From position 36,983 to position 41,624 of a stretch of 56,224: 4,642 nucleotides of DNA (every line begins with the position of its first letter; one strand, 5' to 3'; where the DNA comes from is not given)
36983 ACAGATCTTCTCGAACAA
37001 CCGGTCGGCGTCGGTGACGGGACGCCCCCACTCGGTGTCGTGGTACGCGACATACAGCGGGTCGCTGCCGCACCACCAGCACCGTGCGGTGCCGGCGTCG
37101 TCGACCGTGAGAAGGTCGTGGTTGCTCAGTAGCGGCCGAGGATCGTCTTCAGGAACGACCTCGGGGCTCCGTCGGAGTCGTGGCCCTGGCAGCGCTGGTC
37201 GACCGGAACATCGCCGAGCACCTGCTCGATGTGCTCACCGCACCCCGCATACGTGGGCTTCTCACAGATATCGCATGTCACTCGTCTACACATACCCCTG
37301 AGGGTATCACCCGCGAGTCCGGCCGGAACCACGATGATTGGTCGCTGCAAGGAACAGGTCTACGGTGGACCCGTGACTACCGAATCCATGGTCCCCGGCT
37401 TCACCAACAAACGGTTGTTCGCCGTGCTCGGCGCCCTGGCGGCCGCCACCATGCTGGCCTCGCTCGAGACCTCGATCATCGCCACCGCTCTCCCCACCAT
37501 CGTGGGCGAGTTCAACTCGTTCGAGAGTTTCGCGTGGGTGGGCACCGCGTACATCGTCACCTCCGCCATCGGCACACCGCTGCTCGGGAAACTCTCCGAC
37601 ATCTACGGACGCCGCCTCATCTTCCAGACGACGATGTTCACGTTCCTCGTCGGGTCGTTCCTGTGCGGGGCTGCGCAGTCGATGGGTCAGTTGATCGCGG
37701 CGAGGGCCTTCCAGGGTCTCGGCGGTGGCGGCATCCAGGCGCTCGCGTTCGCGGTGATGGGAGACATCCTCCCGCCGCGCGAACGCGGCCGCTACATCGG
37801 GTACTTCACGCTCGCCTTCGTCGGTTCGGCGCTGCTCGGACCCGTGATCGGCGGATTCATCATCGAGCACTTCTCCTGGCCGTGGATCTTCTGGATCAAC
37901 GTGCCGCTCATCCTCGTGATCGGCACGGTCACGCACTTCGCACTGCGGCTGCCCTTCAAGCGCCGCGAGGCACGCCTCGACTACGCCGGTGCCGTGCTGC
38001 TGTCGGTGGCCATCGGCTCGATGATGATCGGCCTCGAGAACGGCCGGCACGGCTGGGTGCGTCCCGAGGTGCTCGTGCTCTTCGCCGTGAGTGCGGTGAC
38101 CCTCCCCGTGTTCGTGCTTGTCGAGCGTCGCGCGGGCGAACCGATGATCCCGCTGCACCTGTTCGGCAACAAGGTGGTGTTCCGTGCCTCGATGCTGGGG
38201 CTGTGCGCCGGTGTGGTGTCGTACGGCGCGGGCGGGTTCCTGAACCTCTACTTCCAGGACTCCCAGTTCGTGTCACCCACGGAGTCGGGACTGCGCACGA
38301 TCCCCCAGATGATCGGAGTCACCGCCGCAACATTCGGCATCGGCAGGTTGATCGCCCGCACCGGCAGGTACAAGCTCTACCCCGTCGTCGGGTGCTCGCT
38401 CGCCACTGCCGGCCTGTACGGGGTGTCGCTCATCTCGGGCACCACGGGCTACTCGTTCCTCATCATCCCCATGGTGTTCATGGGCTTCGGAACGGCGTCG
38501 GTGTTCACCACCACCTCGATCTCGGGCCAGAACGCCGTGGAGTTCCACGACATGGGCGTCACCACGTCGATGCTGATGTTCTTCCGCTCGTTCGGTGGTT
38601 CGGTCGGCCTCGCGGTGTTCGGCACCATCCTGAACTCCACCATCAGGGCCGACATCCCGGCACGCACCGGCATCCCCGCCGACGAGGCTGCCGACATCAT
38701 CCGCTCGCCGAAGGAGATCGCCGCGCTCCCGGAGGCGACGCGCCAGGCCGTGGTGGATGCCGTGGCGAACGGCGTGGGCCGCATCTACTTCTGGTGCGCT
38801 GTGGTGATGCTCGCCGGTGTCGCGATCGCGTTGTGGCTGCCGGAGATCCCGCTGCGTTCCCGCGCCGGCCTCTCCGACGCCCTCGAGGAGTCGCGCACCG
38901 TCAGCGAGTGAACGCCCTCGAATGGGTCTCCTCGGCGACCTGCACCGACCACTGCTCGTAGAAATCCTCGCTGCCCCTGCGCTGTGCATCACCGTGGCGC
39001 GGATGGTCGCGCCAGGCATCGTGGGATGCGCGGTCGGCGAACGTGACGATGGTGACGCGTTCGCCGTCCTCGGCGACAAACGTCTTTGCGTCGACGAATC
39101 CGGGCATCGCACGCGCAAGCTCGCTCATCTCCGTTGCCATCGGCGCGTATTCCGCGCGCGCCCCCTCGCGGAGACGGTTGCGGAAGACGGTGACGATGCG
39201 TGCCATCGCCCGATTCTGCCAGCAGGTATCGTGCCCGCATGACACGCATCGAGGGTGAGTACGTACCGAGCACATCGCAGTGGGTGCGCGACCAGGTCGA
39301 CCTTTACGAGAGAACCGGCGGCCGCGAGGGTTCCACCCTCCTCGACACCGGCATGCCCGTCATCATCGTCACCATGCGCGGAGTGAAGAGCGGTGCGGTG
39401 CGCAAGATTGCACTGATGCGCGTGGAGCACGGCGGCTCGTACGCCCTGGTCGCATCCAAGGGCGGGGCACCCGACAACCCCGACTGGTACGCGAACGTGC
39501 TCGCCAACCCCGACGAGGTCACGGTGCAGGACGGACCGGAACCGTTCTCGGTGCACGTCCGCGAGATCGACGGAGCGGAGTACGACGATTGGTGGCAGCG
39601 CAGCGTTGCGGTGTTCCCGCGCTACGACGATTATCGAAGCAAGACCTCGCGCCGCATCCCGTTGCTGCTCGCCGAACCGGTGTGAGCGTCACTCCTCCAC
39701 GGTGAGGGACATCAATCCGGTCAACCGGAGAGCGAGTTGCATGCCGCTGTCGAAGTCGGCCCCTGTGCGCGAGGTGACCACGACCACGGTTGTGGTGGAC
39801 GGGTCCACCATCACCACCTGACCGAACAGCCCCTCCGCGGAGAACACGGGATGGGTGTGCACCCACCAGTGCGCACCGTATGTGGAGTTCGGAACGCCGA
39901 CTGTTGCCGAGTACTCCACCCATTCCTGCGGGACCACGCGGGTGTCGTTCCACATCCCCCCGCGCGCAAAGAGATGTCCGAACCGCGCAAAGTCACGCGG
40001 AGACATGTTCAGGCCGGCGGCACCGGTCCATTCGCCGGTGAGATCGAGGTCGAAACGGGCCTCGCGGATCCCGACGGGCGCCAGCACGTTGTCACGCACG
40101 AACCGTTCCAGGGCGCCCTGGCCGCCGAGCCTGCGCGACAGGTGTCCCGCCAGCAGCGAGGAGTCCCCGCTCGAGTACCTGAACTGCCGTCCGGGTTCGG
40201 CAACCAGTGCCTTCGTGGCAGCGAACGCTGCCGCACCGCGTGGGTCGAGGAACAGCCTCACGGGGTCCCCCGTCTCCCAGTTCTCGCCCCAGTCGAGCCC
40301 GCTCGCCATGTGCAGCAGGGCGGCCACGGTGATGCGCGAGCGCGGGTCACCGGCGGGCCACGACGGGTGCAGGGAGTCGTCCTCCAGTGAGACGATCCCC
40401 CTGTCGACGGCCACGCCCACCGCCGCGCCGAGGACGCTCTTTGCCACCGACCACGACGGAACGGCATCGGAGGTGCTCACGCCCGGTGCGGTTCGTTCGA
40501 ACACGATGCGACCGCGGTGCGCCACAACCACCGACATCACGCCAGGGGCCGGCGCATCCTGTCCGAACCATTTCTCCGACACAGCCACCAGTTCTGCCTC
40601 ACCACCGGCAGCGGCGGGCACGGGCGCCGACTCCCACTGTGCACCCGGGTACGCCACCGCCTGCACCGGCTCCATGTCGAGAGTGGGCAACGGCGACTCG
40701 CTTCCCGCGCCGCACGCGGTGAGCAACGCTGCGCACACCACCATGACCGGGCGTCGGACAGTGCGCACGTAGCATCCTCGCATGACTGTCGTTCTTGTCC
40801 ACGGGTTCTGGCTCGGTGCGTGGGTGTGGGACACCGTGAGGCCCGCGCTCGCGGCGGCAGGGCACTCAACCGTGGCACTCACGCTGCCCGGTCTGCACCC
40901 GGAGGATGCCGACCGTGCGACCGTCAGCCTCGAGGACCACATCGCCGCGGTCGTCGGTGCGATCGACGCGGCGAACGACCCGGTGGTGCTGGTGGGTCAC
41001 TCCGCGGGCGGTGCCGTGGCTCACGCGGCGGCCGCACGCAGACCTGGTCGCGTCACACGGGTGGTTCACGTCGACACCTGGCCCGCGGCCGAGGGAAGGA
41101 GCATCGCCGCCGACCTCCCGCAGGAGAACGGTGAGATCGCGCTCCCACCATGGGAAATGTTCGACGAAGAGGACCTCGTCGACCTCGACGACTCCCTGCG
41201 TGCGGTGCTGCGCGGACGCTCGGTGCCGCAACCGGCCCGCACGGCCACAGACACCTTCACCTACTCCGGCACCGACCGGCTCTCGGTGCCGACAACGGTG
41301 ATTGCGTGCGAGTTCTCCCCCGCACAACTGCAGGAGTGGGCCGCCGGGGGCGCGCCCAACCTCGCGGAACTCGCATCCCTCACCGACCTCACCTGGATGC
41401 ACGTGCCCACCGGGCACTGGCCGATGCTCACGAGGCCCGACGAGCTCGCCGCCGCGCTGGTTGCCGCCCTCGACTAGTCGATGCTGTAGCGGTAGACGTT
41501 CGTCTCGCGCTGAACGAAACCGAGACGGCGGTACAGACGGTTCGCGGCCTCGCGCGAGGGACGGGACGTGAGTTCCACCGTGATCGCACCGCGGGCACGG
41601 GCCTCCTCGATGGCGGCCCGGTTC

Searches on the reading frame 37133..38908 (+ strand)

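Call 20: search_protein_families(library=pfam, proteins=[window:37133-38908:+], max_evalue=0.0001)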
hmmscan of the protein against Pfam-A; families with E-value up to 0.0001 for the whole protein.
window:37133-38908:+ (592 aa): 3 families
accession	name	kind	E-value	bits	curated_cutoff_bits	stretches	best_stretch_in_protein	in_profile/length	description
PF07690.21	MFS_1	-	2.7e-49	168.4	33.4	1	102-492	1-346/347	Major Facilitator Superfamily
PF00083.30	Sugar_tr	-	7.1e-13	48.7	22.3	1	134-261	49-182/452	Sugar (and other) transporter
PF06609.19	TRI12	-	2.5e-10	39.9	23.2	1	91-547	38-509/599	Fungal trichothecene efflux pump (TRI12)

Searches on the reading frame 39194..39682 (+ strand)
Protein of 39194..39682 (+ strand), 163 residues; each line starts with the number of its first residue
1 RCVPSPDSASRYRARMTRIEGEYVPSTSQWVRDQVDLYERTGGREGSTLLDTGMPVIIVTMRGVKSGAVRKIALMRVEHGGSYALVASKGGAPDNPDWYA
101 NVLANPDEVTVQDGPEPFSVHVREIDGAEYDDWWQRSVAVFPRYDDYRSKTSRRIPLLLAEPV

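Call 20: search_protein_families(library=pfam, proteins=[window:39194-39682:+], max_evalue=0.0001)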
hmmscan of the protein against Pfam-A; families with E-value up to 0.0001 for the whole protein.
window:39194-39682:+ (163 aa): 1 family
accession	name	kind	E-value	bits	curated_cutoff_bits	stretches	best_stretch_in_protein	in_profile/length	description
PF04075.20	F420H2_quin_red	-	5.4e-38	130.5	22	1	30-161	1-129/130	F420H(2)-dependent quinone reductase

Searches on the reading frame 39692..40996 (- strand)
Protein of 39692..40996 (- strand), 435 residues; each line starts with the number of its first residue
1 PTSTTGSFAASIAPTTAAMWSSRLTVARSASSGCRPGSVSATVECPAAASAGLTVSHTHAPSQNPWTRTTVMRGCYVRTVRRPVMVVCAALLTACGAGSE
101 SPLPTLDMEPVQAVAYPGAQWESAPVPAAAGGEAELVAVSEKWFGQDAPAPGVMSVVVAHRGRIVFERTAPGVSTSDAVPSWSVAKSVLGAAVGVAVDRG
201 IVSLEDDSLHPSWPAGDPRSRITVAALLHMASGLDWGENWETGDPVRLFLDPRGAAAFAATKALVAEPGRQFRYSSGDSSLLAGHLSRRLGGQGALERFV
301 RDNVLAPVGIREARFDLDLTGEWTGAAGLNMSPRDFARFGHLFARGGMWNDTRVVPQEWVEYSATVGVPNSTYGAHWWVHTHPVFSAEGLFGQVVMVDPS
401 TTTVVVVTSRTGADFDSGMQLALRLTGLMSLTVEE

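Call 20: search_protein_families(library=pfam, proteins=[window:39692-40996:-], max_evalue=0.0001)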
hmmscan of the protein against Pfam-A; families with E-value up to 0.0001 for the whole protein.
window:39692-40996:- (435 aa): 1 family
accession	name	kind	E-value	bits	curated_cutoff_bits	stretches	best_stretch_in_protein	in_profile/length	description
PF00144.29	Beta-lactamase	-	1.8e-28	100.1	27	1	154-412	17-311/329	Beta-lactamase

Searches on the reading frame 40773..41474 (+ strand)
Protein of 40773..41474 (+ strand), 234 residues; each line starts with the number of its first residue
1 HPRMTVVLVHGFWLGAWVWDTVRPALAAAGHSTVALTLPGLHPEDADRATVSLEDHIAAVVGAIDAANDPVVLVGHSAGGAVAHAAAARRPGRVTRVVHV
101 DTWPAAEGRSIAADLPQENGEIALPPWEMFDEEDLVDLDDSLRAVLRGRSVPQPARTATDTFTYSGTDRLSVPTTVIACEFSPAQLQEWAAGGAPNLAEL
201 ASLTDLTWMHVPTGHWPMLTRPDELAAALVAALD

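Call 20: search_protein_families(library=pfam, proteins=[window:40773-41474:+], max_evalue=0.0001)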
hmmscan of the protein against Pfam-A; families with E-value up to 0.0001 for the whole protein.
window:40773-41474:+ (234 aa): 5 families
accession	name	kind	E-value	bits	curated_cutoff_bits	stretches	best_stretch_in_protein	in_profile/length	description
PF12697.13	Abhydrolase_6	-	1.7e-21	78.3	26.3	1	6-228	1-217/217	Alpha/beta hydrolase family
PF00561.26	Abhydrolase_1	-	3.6e-13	50.2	25.8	1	5-106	2-112/245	alpha/beta hydrolase fold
PF12146.15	Hydrolase_4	-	2.9e-08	33.7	27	1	1-99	2-106/239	Serine aminopeptidase, S33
PF00975.26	Thioesterase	-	4.5e-05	24.2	26.4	1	16-118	13-118/226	Thioesterase domain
PF06821.19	Ser_hydrolase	-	7e-05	23.3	22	0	45-100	31-88/172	Serine hydrolase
